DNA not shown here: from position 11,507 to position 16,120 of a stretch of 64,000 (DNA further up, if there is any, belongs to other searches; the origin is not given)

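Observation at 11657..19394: Seven-gene, tightly overlapping envelope operon terminating in a 1437-aa His-rich giant protein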

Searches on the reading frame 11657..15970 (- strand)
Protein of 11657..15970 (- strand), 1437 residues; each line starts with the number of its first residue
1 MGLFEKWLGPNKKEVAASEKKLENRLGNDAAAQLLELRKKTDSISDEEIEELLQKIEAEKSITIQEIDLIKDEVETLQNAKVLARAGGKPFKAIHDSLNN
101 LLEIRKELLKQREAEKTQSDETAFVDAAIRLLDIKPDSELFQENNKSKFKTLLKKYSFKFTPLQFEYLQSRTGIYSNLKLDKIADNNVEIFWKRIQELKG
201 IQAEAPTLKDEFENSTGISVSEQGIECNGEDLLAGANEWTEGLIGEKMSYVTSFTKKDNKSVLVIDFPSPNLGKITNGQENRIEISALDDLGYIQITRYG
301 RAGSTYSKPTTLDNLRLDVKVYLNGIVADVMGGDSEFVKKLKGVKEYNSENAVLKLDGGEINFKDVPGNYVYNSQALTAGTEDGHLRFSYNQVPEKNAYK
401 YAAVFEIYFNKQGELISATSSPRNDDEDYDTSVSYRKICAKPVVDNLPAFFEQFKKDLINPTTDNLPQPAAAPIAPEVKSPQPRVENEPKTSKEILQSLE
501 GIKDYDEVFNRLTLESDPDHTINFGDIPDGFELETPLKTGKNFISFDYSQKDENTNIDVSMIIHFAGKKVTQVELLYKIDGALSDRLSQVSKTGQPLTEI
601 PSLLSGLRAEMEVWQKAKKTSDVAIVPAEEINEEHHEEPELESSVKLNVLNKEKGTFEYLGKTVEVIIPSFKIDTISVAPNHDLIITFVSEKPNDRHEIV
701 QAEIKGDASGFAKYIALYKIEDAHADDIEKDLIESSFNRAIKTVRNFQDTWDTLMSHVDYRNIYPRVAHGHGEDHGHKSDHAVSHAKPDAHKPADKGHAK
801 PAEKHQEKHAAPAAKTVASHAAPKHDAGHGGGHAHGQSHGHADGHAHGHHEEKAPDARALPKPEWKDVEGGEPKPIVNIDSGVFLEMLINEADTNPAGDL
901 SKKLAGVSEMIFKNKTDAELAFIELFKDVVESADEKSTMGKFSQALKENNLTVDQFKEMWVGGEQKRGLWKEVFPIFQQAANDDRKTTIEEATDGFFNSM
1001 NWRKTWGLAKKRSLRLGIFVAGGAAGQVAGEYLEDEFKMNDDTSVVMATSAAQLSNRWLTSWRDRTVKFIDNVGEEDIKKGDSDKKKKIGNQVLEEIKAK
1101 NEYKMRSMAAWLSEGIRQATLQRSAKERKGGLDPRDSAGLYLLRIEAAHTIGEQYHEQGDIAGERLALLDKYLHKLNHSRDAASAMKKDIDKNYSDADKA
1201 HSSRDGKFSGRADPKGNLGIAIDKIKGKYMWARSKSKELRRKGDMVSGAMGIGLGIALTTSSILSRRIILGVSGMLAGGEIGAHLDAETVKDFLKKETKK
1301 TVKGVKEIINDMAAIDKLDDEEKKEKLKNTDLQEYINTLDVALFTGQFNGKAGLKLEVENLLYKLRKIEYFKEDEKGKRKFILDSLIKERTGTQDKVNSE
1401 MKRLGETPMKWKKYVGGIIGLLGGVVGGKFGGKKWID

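Call 4: search_protein_families(library=pfam, proteins=[window:11657-15970:-], max_evalue=1)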
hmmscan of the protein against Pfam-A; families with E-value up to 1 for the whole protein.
window:11657-15970:- (1437 aa): 1 family
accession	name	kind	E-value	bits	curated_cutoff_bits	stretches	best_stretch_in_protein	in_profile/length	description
PF10826.14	DUF2551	-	0.043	14.5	23.4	1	1369-1404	3-38/83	Protein of unknown function (DUF2551)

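Call 5: search_protein_families(library=ncbifam, proteins=[window:11657-15970:-], max_evalue=1)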
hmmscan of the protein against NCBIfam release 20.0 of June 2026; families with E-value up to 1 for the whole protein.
window:11657-15970:- (1437 aa): 2 families
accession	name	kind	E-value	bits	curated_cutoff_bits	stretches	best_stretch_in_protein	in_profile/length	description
NF047472.1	LA_3696_Nterm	subfamily_domain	0.49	10.3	32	1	20-53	7-40/51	LA_3696 family protein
NF004270.2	PRK05687.2-1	equivalog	0.56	9.8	180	0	800-850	18-68/223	flagellar assembly protein FliH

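Call 9: find_homologous_proteins(query=window:11657-15970:-)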
Query window:11657-15970:- (1437 aa): 1 proteins with E <= 0.001 among 8000 candidates.
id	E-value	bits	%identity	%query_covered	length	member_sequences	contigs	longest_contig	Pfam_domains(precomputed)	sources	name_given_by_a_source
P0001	0.0e+0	3231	100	100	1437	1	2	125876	-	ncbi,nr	ncbi:MAG: hypothetical protein KAZ30_00235 [Candidatus Magasanikbacteria bacterium]|nr:hypothetical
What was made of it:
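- Tried and rejected: It returned only the giant itself (call 9).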

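Call 42: search_protein_families(library=padloc, proteins=[window:11657-15970:-], max_evalue=0.01)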
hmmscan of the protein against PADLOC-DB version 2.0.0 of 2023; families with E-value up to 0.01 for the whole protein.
window:11657-15970:- (1437 aa): 0 families

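Call 43: search_protein_families(library=phrogs, proteins=[window:11657-15970:-], max_evalue=0.01)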
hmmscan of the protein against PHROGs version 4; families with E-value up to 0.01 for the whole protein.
window:11657-15970:- (1437 aa): 0 families

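Call 72: search_solved_structures(query=window:11657-15970:-, max_evalue=1)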
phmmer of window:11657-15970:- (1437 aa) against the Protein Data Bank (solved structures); distinct sequences matched with E-value up to 1: 3.
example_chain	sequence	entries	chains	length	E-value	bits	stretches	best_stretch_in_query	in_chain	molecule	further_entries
7upo_B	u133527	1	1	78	0.56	10.9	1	47-105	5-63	DHT03 protein B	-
7upq_B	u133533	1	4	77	0.66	10.7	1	47-106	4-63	DHT03 protein B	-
2j22_A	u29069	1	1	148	0.99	10.1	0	907-954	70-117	FUCOLECTIN-RELATED PROTEIN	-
